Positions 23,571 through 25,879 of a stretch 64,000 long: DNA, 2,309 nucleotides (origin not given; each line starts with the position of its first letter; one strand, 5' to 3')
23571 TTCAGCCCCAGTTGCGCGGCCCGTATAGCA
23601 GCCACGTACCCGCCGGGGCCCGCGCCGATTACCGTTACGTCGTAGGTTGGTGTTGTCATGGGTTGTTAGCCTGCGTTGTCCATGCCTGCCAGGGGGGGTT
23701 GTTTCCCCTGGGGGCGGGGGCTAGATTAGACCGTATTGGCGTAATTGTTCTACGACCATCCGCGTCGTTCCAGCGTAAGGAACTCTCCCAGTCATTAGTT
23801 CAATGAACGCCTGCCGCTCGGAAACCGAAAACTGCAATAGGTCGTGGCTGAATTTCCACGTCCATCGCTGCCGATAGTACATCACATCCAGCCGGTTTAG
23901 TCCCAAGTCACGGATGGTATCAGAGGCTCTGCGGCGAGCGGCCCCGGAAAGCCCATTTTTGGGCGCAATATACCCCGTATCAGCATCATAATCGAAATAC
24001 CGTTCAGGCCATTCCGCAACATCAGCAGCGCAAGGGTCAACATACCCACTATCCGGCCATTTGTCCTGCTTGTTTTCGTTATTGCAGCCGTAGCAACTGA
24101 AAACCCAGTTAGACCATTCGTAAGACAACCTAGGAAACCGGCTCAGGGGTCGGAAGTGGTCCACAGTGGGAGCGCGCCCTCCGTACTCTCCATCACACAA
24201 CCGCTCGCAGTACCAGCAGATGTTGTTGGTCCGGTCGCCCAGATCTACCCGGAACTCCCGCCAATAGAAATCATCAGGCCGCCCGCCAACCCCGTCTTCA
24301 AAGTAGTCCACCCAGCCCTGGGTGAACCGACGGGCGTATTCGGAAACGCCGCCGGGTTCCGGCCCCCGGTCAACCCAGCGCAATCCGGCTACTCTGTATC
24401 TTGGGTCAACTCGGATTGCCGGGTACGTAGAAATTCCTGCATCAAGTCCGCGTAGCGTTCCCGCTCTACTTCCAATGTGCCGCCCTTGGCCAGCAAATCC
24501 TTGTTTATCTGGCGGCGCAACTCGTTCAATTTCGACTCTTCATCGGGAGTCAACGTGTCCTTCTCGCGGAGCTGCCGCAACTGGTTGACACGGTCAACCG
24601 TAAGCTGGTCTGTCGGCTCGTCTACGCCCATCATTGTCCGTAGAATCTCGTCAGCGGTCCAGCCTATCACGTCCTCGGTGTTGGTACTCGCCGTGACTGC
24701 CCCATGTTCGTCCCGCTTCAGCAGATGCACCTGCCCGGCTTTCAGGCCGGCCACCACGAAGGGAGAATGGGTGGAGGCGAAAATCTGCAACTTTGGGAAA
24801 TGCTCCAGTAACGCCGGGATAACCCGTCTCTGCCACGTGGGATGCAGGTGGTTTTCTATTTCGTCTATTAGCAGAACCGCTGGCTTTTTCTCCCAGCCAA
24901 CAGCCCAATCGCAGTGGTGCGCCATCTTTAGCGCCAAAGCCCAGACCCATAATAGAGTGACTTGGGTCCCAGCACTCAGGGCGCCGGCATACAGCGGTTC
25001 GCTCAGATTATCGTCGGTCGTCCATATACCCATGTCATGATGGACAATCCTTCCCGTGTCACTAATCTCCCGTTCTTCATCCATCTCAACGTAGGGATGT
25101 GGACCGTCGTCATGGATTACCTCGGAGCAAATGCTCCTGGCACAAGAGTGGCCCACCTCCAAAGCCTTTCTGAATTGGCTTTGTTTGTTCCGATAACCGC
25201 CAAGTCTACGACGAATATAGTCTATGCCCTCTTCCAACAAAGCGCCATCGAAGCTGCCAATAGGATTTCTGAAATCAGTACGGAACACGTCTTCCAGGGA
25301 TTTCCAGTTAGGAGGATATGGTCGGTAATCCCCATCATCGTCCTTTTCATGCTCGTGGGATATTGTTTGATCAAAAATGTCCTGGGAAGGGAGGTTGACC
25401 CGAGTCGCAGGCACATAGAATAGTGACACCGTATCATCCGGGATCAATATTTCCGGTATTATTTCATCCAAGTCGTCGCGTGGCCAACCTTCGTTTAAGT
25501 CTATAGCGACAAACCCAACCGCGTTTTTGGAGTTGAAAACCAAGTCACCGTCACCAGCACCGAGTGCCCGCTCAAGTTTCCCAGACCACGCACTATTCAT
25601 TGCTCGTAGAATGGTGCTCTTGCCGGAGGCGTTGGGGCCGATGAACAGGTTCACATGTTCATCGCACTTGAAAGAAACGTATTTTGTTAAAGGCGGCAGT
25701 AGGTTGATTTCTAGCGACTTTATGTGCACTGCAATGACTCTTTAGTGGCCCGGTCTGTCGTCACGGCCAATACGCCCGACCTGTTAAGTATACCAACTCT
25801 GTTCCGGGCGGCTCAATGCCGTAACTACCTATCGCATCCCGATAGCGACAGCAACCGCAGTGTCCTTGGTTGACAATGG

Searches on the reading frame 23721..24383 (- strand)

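Call 3: search_protein_families(library=pfam, proteins=[window:23721-24383:-], max_evalue=0.1)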
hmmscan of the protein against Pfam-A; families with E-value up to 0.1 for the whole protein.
window:23721-24383:- (220 aa): 1 family
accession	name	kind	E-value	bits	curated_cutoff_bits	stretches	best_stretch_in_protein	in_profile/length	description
PF01844.29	HNH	-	8.8e-07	29.4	21.4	1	56-105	1-45/47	HNH endonuclease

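Call 4: search_protein_families(library=padloc, proteins=[window:23721-24383:-], max_evalue=0.1)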
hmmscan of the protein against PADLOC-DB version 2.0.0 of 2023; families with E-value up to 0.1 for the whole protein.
window:23721-24383:- (220 aa): 71 families (the best 25 are shown)
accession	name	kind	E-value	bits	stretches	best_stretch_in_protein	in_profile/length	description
PDLC00348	PtuB1|PtuB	-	1.3e-20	71.7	1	4-187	4-175/198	Unknown function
PDLC00351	PtuB1|PtuB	-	3e-18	64.6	1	40-179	43-176/195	Unknown function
PDLC02924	HNH_I-A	-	7.3e-18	63.3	1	1-192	1-171/198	-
PDLC00324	PtuB1|PtuB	-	6.6e-17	60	1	44-187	33-174/209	Unknown function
PDLC00337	PtuB1|PtuB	-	1.4e-16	59.1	1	1-175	1-164/216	Unknown function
PDLC00332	PtuB1|PtuB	-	6.8e-16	56.7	1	45-195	39-184/212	Unknown function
PDLC00358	PtuB1|PtuB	-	3e-14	51.2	1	43-164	35-152/215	Unknown function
PDLC00315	PtuB1|PtuB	-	4.9e-13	47.4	1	42-166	19-133/227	Unknown function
PDLC00330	PtuB1|PtuB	-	1.2e-12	46.3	1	38-105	38-110/271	Unknown function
PDLC00326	PtuB1|PtuB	-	2e-12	45.4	1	1-191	1-178/197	Unknown function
PDLC00317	PtuB1|PtuB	-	9.9e-12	43.2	1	54-183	60-176/244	Unknown function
PDLC00336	PtuB1|PtuB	-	1.6e-11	42.3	1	43-171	53-169/250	Unknown function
PDLC00316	PtuB1|PtuB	-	3.4e-11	41.3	1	52-113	63-129/301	Unknown function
PDLC00334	PtuB1|PtuB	-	7.3e-11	40.3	1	45-194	36-183/222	Unknown function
PDLC00340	PtuB1|PtuB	-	8.6e-11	39.9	2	53-108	66-113/268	Unknown function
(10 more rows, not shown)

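Call 5: search_protein_families(library=ncbifam, proteins=[window:23721-24383:-], max_evalue=0.1)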
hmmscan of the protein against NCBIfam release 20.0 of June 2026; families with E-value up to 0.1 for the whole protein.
window:23721-24383:- (220 aa): 2 families
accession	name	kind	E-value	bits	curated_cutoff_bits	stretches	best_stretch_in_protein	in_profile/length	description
TIGR02646.1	TIGR02646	subfamily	6.7e-13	48.9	52.15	1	47-165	18-138/144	retron system putative HNH endonuclease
NF041761.1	PtuB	equivalog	1e-12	48.4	150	1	1-179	1-178/218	retron Ec78 anti-phage system effector HNH endonuclease PtuB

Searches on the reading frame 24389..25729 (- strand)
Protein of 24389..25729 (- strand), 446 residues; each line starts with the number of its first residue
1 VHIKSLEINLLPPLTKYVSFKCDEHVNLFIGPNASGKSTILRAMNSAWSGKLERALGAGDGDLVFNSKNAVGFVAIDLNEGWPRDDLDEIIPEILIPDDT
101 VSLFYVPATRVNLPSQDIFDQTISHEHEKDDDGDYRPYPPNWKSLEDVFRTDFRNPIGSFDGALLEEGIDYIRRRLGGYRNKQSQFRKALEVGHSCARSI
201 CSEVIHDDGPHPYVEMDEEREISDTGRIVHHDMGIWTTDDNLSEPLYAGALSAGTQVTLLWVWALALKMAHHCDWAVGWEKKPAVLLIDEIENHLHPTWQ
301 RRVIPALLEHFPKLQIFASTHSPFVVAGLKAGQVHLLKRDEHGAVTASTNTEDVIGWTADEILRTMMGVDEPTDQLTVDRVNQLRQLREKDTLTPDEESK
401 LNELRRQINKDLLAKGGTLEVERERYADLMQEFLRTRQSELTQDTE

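Call 3: search_protein_families(library=pfam, proteins=[window:24389-25729:-], max_evalue=0.1)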
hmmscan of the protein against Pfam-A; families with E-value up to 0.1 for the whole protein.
window:24389-25729:- (446 aa): 9 families
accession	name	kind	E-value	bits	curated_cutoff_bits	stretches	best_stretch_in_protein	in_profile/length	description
PF13304.12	AAA_21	-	3.2e-23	83.7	27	1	26-326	1-303/304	AAA domain, putative AbiEii toxin, Type IV TA system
PF13175.12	AAA_15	-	4e-16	60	32.1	2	279-326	325-374/374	AAA ATPase domain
PF13476.12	AAA_23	-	4.5e-07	31.2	27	1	20-58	17-53/201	AAA domain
PF02463.25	SMC_N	-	6.5e-07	29.4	40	1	3-324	2-200/220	RecF/RecN/SMC N terminal domain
PF13555.12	AAA_29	-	0.0014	18.8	27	1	22-45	19-43/61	P-loop containing region of AAA domain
PF11398.14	DUF2813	-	0.0044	16.9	21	0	281-343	283-342/372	Protein of unknown function (DUF2813)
PF13514.12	AAA_27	-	0.012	15.6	22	1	13-45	13-47/206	AAA domain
PF00005.33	ABC_tran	-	0.054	14.5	25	0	26-46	13-33/137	ABC transporter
PF00004.35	AAA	-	0.087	13.7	21.2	0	281-316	56-97/131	ATPase family associated with various cellular activities (AAA)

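Call 4: search_protein_families(library=padloc, proteins=[window:24389-25729:-], max_evalue=0.1)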
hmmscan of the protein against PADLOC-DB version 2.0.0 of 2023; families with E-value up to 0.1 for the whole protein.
window:24389-25729:- (446 aa): 147 families (the best 25 are shown)
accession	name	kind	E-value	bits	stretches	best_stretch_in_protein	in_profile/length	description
PDLC00271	PtuA1|PtuA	-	1.8e-38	131.2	2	246-411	242-400/421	AAA ATPase domain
PDLC00278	PtuA1|PtuA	-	6.4e-37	125.8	2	245-410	248-409/436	AAA ATPase domain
PDLC00304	PtuA1|PtuA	-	2.2e-36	124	1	250-410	256-416/444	AAA ATPase domain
PDLC02913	ATPase_I-A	-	1.3e-34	118.2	2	246-411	327-489/508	-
PDLC00299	PtuA1|PtuA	-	7.1e-32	109.1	2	284-411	379-508/535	AAA ATPase domain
PDLC00305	PtuA1|PtuA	-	1.9e-30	104.5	2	246-385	207-350/392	AAA ATPase domain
PDLC00281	PtuA1|PtuA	-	2.6e-30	103.9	2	261-410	267-422/448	AAA ATPase domain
PDLC00298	PtuA1|PtuA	-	3.2e-30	103.5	2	249-411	246-403/423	AAA ATPase domain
PDLC00310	PtuA1|PtuA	-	8e-30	102.3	1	246-412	252-417/443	AAA ATPase domain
PDLC00311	PtuA1|PtuA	-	8e-30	102.2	1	251-407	269-432/455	AAA ATPase domain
PDLC00290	PtuA1|PtuA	-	1.1e-29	102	2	279-410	266-394/414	AAA ATPase domain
PDLC00301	PtuA1|PtuA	-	1.3e-29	101.4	2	250-386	249-386/429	AAA ATPase domain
PDLC00295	PtuA1|PtuA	-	8.5e-28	95.6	1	251-436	259-448/451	AAA ATPase domain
PDLC00284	PtuA1|PtuA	-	1.5e-27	94.7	1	284-411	393-523/545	AAA ATPase domain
PDLC00267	PtuA1|PtuA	-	3.5e-27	93.6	2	238-373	241-371/438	AAA ATPase domain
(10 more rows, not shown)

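Call 5: search_protein_families(library=ncbifam, proteins=[window:24389-25729:-], max_evalue=0.1)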
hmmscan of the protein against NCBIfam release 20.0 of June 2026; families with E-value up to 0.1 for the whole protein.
window:24389-25729:- (446 aa): 17 families
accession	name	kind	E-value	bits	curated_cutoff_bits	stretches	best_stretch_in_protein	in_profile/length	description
NF041760.1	PtuA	equivalog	2.8e-31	109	500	2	250-406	344-502/524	retron Ec78 anti-phage system effector ATPase PtuA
TIGR04435.1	restrict_AAA_1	hypoth_equivalog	3.7e-13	49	300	1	280-405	416-547/568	restriction system-associated AAA family ATPase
NF047739.1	antiphage_MADS3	equivalog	7.3e-10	38.6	420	1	281-346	335-399/427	methylation-associated defense system AAA family ATPase MAD3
TIGR00611.2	recf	equivalog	7.7e-07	28.6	172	1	18-50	15-47/339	DNA replication/repair protein RecF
NF038234.1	retron_eff_Eco8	equivalog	3.5e-05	22.6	250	0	285-326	275-325/679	retron Eco8 family effector endonuclease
TIGR03873.1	F420-0_ABC_ATP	hypoth_equivalog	0.00012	21.5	372.4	0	279-370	152-237/256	putative F420-0 ABC transporter ATP-binding protein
NF045487.1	ASRP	equivalog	0.00033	19.4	300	1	20-79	10-59/593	archaea-specific SMC-related protein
TIGR00972.1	3a0107s01c2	equivalog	0.001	18.5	343.2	1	24-46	27-49/248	phosphate ABC transporter ATP-binding protein PstB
NF002981.0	PRK03695.1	equivalog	0.0014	18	281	1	21-50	24-52/253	vitamin B12 ABC transporter ATP-binding protein BtuD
NF041752.4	sbcc_Bac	equivalog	0.0028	15.6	1420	1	23-61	27-65/1130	exonuclease subunit SbcC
NF000355.4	ribo_prot_ABC_F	equivalog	0.0039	16.1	380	0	15-47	329-362/499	ribosomal protection-like ABC-F family protein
NF010860.0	PRK14267.1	equivalog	0.0045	16.7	412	0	281-327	166-212/253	phosphate ABC transporter ATP-binding protein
NF010680.0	PRK14079.1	equivalog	0.0048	15.9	386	0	21-55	20-54/349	recombination protein F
NF010068.0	PRK13548.1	equivalog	0.0077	15.4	261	1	25-47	32-54/261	heme ABC transporter ATP-binding protein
NF007082.0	PRK09536.1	equivalog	0.035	13.2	537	1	29-47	34-52/402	corrinoid ABC transporter ATPase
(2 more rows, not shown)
